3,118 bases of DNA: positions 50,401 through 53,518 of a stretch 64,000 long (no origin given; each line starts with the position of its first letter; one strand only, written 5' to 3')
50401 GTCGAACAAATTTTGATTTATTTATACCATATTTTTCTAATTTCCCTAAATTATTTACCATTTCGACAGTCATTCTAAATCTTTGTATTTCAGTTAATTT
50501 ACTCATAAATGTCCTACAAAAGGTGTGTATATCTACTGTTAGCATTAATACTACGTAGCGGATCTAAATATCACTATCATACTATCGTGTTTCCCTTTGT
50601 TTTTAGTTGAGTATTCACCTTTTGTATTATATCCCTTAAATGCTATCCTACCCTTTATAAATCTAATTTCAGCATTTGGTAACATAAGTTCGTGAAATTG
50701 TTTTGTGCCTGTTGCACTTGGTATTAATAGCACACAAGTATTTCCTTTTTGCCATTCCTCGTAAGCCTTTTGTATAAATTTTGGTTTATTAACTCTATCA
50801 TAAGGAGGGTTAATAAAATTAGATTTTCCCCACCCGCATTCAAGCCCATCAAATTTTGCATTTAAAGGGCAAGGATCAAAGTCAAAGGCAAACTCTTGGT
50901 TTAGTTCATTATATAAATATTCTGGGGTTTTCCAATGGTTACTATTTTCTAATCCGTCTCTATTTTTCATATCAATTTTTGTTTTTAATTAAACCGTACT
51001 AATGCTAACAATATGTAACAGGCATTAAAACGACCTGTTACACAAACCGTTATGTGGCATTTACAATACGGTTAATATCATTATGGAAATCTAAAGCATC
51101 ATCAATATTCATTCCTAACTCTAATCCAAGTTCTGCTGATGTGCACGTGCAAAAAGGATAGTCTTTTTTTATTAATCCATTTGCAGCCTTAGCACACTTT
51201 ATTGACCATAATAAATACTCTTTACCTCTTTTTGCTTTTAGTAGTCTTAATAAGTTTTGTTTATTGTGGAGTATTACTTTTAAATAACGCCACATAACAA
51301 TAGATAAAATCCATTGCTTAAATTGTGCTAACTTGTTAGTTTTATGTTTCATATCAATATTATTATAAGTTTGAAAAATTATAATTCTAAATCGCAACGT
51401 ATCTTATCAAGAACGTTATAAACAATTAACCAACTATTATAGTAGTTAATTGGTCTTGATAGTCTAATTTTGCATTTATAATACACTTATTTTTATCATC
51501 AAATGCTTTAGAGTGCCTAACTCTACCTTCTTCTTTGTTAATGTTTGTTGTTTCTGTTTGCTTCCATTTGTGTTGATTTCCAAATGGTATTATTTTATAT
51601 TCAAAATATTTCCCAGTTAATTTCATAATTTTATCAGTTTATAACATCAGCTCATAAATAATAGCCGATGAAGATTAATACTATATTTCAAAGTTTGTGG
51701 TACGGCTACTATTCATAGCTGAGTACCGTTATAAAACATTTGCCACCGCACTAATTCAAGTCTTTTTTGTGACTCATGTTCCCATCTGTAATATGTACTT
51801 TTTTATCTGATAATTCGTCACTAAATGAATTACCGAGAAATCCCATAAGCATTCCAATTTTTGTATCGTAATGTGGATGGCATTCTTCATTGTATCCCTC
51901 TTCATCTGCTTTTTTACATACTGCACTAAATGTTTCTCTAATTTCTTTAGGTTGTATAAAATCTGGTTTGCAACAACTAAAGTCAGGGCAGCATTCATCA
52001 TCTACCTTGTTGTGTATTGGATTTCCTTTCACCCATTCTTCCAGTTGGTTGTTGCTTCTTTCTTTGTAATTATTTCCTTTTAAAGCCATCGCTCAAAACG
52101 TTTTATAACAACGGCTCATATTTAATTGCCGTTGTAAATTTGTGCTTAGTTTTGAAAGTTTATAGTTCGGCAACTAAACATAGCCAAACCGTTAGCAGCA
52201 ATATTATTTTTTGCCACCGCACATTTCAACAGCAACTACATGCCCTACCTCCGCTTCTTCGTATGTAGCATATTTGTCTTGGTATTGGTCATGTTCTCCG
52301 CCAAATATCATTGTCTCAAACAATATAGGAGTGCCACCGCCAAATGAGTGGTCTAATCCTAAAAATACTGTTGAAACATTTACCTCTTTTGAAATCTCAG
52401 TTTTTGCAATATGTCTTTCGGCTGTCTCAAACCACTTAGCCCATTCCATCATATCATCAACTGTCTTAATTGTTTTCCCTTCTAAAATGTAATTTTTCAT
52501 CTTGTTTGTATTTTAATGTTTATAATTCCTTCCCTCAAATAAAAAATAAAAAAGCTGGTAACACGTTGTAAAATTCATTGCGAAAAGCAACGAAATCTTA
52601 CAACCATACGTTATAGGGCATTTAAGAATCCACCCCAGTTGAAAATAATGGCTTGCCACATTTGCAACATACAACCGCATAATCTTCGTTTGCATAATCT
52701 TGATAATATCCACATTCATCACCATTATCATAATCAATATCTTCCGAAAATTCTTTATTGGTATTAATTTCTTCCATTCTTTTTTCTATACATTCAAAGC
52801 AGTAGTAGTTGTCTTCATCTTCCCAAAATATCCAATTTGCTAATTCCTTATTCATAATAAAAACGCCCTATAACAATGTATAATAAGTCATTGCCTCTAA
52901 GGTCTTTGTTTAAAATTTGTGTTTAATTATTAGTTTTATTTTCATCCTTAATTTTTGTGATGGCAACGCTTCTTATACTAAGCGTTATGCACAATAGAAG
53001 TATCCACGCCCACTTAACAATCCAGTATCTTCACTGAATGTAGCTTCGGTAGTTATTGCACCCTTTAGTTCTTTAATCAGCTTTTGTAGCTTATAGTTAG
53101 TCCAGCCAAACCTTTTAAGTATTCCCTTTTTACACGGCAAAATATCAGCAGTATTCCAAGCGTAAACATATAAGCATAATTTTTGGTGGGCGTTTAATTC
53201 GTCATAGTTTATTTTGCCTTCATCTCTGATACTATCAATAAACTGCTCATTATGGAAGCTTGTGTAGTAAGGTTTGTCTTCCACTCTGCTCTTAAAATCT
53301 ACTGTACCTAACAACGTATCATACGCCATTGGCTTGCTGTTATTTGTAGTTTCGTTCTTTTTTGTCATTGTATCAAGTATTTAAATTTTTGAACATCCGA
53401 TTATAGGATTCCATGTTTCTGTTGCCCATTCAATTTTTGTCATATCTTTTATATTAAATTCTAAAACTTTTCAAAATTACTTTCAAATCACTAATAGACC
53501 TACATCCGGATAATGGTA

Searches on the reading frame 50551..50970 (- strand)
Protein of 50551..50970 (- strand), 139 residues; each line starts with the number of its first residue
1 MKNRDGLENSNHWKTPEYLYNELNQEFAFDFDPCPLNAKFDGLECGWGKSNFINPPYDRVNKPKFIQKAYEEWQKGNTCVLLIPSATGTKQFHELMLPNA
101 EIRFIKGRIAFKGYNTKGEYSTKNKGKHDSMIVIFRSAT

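Call 34: search_protein_families(library=ncbifam, proteins=[window:50551-50970:-], max_evalue=0.01)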
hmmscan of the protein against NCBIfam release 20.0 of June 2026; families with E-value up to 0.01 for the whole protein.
window:50551-50970:- (139 aa): 1 family
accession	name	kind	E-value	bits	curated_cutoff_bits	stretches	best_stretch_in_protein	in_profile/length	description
TIGR01712.1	phage_N6A_met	equivalog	2.7e-12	46.6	97.05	1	9-136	10-143/165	phage N-6-adenine-methyltransferase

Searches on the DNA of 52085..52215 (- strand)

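Call 31: search_dna_similar(query=window:52085-52215:-, collection=phages, mode=distant, max_evalue=0.001, max_rows=40)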
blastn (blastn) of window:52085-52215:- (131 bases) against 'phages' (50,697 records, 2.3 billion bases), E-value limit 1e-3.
No match.

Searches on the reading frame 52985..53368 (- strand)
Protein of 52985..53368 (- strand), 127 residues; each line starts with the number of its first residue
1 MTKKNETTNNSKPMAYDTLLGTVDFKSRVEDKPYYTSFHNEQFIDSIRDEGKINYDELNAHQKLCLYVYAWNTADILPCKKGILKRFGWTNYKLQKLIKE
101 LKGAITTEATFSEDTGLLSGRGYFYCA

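Call 67: search_protein_families(library=pfam, proteins=[window:52985-53368:-], max_evalue=0.01)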
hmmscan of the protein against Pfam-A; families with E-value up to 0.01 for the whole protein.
window:52985-53368:- (127 aa): 1 family
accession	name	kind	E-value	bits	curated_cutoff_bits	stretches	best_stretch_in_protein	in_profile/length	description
PF23162.1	AEP_C962R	-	0.0089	16.7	23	0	12-71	41-102/190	C962R protein N-terminal AEP domain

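Call 68: search_protein_families(library=phrogs, proteins=[window:52985-53368:-], max_evalue=0.001)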
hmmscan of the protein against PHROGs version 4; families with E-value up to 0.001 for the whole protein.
window:52985-53368:- (127 aa): 0 families
